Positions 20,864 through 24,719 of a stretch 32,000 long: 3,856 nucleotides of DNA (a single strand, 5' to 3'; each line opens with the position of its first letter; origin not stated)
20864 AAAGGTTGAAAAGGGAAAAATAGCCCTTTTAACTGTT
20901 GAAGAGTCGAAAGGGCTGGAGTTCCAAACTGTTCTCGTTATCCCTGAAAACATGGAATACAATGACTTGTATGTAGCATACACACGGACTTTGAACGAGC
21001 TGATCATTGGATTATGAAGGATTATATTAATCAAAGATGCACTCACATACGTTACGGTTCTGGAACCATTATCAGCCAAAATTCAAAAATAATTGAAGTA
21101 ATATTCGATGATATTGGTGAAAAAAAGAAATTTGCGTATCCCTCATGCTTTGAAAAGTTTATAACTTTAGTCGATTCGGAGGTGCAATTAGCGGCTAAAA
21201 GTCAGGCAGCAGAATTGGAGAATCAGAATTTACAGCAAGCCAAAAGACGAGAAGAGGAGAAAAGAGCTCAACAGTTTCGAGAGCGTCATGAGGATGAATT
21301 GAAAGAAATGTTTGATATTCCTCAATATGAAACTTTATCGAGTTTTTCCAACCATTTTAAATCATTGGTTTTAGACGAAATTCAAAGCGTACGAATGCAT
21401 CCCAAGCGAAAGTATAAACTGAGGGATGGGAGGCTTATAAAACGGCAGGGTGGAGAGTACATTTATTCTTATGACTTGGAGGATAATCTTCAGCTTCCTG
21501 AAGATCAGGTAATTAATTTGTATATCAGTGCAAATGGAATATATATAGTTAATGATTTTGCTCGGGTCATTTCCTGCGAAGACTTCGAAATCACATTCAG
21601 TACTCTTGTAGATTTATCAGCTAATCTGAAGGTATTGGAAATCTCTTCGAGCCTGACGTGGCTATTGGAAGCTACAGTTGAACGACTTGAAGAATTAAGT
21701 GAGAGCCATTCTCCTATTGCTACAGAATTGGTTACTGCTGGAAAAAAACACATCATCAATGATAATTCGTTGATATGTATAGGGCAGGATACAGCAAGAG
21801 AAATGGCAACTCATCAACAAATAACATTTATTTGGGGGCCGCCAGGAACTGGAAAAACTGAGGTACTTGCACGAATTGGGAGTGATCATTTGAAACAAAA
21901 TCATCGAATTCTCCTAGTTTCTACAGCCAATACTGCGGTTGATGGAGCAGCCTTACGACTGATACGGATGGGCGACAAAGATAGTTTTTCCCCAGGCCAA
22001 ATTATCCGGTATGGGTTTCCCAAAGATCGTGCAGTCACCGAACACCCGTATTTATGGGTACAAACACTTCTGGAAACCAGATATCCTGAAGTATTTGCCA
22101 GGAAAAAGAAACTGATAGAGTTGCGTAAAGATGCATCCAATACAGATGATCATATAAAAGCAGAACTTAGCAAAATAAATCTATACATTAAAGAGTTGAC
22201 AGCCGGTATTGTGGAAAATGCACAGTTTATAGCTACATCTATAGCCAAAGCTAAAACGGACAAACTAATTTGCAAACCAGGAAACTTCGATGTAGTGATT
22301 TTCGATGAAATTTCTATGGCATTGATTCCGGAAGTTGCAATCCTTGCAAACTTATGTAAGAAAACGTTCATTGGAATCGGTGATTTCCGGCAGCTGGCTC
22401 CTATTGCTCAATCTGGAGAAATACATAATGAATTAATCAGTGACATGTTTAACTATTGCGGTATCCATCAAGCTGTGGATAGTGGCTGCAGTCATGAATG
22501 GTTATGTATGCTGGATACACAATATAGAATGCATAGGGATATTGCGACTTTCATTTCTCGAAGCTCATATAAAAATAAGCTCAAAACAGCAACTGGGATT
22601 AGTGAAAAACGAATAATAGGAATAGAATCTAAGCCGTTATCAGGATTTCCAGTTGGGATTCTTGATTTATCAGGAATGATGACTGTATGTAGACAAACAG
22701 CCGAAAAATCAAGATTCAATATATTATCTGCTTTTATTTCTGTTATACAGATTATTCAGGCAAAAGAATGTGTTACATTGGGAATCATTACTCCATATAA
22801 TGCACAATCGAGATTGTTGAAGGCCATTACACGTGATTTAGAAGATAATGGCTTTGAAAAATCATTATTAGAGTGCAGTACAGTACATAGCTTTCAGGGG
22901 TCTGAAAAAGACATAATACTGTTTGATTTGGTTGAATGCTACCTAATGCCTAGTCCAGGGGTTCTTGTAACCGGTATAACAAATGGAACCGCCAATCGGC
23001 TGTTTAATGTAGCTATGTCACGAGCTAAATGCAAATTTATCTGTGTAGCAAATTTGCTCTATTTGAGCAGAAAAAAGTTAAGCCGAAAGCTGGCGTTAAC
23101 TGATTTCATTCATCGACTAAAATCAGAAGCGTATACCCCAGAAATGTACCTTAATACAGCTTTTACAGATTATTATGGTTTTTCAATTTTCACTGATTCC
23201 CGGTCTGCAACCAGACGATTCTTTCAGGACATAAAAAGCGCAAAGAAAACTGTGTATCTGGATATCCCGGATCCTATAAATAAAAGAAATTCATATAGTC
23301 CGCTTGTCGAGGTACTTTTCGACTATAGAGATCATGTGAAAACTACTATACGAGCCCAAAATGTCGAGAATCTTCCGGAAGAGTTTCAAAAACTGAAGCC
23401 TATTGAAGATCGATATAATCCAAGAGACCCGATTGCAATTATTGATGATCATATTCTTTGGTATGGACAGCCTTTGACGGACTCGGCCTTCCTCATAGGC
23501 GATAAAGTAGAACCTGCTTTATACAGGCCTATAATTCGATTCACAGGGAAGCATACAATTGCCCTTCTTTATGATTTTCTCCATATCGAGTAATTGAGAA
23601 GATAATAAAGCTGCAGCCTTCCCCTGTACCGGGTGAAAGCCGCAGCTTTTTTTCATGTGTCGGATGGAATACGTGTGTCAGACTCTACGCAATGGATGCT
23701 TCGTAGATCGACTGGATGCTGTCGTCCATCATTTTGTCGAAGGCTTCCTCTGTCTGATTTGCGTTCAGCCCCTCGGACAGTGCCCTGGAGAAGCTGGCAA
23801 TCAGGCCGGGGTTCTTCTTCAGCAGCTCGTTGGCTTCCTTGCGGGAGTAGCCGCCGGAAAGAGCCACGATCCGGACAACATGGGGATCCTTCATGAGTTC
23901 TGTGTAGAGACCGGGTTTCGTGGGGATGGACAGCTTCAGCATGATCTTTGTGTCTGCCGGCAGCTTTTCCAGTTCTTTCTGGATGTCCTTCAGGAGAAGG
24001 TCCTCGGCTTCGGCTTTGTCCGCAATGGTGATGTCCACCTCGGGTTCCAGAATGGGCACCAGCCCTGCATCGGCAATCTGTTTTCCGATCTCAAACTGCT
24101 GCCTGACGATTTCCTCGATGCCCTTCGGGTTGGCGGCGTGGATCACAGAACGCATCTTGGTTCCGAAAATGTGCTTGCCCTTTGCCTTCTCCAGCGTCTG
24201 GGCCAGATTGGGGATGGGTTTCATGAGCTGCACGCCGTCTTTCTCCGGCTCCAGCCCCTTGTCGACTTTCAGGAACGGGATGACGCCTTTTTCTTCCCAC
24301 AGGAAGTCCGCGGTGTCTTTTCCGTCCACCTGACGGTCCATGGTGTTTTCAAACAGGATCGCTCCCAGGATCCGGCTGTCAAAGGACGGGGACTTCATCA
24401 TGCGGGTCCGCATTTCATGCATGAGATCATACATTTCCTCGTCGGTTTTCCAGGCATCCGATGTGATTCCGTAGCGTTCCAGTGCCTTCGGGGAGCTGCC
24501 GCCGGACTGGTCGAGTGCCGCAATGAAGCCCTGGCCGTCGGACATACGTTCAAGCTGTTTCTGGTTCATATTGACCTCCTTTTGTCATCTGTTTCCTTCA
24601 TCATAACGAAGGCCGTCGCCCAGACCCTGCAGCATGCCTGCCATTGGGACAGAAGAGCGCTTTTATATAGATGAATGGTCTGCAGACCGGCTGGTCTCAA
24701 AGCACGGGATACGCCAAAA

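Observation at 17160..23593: Translationally coupled HelD-like plus Upf1/DNA2-like helicase pair: candidate undescribed RNA-polymerase-directed (defence?) module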

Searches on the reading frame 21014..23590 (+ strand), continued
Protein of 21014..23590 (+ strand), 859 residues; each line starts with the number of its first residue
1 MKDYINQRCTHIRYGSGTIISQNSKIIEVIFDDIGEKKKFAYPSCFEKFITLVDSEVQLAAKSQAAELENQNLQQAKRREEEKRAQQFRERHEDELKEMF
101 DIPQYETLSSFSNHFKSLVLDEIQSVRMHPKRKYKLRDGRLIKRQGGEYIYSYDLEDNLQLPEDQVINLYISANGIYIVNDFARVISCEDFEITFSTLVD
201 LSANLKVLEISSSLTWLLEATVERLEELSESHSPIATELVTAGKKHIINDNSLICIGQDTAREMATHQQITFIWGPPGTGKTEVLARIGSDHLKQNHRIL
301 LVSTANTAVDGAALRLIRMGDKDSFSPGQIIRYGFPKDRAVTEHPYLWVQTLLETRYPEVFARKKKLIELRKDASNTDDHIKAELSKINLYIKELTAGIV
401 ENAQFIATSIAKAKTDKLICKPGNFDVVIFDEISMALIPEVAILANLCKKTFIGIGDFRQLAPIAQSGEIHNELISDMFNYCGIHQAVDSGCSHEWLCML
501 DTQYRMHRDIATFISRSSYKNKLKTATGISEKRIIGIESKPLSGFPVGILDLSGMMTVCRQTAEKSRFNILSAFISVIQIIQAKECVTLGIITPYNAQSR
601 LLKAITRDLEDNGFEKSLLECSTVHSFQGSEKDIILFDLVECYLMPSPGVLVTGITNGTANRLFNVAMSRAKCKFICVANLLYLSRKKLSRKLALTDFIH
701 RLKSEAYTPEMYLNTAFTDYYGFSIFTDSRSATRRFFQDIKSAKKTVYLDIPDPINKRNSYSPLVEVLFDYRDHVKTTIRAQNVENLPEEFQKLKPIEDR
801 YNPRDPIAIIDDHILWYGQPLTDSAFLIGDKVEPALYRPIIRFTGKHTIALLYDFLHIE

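Call 91: search_protein_representatives(protein=P0001)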
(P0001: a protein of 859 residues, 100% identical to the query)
Query: 859 residues. Proteins with E-value up to 0.001 (for the whole library): 14832; up to 1e-10: 5039; up to 1e-30: 1088. The best 150 are listed.
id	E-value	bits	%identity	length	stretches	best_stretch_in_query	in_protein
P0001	0.0e+00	1948.1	100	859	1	1-859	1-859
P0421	2.1e-173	595.2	41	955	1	3-857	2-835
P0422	3.6e-173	594.4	40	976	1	4-857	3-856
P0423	1.9e-166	572.2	39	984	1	3-857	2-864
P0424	1.1e-161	556.4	36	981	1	3-857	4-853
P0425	4.2e-161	554.5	38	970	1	3-857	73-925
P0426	1.9e-160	552.3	39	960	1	6-857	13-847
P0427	4.0e-160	551.2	38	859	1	4-857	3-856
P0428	7.7e-159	547.0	39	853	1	13-857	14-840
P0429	7.9e-158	543.6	38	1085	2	62-858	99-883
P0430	1.8e-157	542.5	37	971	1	3-857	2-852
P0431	7.7e-157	540.4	38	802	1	105-857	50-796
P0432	2.4e-156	538.8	36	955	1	4-858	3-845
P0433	6.6e-156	537.3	39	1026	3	3-611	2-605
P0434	1.2e-154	533.2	37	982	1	10-858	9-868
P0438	3.2e-149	515.2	39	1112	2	110-857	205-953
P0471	4.0e-111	389.2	34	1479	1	103-857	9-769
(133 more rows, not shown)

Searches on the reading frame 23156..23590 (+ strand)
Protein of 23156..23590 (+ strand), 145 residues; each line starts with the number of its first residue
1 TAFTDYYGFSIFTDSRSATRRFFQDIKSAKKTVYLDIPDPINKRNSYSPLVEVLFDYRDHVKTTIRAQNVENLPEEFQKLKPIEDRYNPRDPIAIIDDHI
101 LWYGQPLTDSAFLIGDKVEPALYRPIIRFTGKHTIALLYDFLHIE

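Call 37: search_solved_structures(query=A4, max_evalue=10, show_alignments=2)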
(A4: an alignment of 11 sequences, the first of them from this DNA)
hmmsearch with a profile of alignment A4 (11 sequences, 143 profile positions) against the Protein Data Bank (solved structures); distinct sequences matched with E-value up to 10: 9.
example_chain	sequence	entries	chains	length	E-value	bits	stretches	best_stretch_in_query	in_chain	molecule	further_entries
6ehi_A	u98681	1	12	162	1.7e-05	27.7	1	9-86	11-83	Nuclease NucT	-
2jvf_A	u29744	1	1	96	0.0036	20.1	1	25-78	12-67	de novo protein M7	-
4g6u_A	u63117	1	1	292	0.097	15.5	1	28-66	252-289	EC869 CdiA-CT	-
2xmo_A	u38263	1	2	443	0.13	15.1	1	15-95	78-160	LMO2642 PROTEIN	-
4zqu_A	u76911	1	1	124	0.17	14.7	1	28-66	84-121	CdiA-CT toxin, Conserved domain protein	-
2l82_A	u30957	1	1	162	0.46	13.3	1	10-71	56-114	DESIGNED PROTEIN OR32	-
3dm9_B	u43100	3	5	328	0.63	12.9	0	32-81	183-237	Signal recognition particle receptor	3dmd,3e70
9hnh_A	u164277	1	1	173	0.96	12.3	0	35-86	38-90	Chains: A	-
8vvn_B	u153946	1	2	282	4.7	10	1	10-51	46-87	Chemotaxis protein MotB-related protein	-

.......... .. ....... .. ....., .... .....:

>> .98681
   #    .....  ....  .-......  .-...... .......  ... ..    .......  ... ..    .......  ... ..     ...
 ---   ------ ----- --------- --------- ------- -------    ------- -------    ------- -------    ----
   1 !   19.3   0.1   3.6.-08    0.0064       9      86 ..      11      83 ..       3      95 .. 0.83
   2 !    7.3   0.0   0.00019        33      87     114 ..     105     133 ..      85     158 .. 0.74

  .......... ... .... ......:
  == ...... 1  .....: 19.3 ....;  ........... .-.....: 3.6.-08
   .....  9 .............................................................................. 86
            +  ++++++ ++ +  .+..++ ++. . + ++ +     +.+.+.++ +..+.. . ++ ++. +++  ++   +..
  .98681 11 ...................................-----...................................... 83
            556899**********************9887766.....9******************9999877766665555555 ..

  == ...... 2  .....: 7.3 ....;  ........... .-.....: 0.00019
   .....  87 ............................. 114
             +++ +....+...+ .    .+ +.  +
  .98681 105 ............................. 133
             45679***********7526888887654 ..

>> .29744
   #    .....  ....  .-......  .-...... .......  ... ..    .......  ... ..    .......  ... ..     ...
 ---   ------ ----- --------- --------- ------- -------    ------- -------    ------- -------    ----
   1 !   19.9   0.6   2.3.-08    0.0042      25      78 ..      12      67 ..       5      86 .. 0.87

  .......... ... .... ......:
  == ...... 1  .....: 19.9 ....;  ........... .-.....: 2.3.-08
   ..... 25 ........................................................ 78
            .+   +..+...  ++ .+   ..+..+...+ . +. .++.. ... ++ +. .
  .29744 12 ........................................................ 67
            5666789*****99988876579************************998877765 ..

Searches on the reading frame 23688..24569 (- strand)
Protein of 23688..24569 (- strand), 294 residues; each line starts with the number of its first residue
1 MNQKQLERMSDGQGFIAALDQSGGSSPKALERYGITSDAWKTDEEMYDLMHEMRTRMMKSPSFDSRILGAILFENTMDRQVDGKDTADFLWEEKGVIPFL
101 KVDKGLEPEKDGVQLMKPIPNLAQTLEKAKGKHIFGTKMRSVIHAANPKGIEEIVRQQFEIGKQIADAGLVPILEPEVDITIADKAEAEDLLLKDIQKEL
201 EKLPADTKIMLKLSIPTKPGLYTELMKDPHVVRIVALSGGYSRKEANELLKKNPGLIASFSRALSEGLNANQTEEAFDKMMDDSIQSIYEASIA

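Call 54: list_cluster_members(proteins=[window:23688-24569:-, window:14984-16705:+, P0001, P0121, window:17913-18944:-])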
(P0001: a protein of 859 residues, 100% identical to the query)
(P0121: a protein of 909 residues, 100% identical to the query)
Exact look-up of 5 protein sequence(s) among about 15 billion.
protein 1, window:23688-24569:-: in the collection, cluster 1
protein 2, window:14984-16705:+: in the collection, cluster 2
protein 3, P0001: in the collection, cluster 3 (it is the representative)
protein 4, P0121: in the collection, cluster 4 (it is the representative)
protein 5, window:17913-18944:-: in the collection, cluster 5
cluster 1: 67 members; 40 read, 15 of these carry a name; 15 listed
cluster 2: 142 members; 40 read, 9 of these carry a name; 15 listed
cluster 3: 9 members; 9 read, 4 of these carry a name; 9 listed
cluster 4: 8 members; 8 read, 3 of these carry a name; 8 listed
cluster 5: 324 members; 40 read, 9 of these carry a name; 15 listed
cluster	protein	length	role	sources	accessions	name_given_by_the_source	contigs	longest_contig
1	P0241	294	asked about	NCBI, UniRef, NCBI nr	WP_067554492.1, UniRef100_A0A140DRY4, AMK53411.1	fructose bisphosphate aldolase [Faecalibaculum rodentium] | fructose-bisphosphate aldolase n=1 Tax=Faecalibaculum rodentium TaxID=1702221 ...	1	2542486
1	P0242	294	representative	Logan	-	-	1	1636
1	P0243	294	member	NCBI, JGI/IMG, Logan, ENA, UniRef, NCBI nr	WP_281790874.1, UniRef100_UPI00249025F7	fructose bisphosphate aldolase [Faecalibaculum rodentium] | fructose-bisphosphate aldolase class I | fructose bisphosphate aldolase n=1 Tax=Faecalibaculum rodentium TaxID=1702221 ...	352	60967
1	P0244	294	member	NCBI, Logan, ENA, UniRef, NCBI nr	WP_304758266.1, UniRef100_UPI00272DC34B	fructose bisphosphate aldolase [Faecalibaculum rodentium] | fructose bisphosphate aldolase n=1 Tax=Faecalibaculum rodentium TaxID=1702221 ...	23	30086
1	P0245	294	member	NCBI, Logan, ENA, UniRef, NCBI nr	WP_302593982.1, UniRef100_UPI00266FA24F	fructose bisphosphate aldolase [Faecalibaculum rodentium] | fructose bisphosphate aldolase n=1 Tax=Faecalibaculum rodentium TaxID=1702221 ...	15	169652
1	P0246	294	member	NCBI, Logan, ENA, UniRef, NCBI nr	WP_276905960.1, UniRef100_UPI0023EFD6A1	fructose bisphosphate aldolase [Faecalibaculum rodentium] | fructose bisphosphate aldolase n=1 Tax=Faecalibaculum rodentium TaxID=1702221 ...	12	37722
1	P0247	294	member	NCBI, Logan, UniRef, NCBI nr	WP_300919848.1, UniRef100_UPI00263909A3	fructose bisphosphate aldolase [Faecalibaculum rodentium] | fructose bisphosphate aldolase n=1 Tax=Faecalibaculum rodentium TaxID=1702221 ...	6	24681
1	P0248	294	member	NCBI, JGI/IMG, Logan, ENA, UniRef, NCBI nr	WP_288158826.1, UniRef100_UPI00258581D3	fructose bisphosphate aldolase [Faecalibaculum rodentium] | fructose bisphosphate aldolase n=1 Tax=Faecalibaculum rodentium TaxID=1702221 ...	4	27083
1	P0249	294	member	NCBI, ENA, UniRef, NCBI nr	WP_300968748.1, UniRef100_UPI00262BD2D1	fructose bisphosphate aldolase [Faecalibaculum rodentium] | fructose bisphosphate aldolase n=1 Tax=Faecalibaculum rodentium TaxID=1702221 ...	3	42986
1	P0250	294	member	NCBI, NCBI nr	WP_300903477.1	fructose bisphosphate aldolase [Faecalibaculum rodentium]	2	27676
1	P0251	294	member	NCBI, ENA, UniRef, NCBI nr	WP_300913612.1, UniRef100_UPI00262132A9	fructose bisphosphate aldolase [Faecalibaculum rodentium] | fructose bisphosphate aldolase n=1 Tax=Faecalibaculum rodentium TaxID=1702221 ...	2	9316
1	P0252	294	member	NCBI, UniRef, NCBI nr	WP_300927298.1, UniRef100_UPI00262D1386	fructose bisphosphate aldolase [Faecalibaculum rodentium] | fructose bisphosphate aldolase n=1 Tax=Faecalibaculum rodentium TaxID=1702221 ...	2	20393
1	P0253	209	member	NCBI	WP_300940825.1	class I fructose-bisphosphate aldolase, partial [Faecalibaculum rodentium]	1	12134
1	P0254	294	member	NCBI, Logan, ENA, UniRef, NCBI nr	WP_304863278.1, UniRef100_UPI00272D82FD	fructose bisphosphate aldolase [Faecalibaculum rodentium] | fructose bisphosphate aldolase n=1 Tax=Faecalibaculum rodentium TaxID=1702221 ...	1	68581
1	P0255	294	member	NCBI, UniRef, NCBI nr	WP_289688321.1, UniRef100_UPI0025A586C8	fructose bisphosphate aldolase [Faecalibaculum rodentium] | fructose bisphosphate aldolase n=2 Tax=Faecalibaculum rodentium TaxID=1702221 ...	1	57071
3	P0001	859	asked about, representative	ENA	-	-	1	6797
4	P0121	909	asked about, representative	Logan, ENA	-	-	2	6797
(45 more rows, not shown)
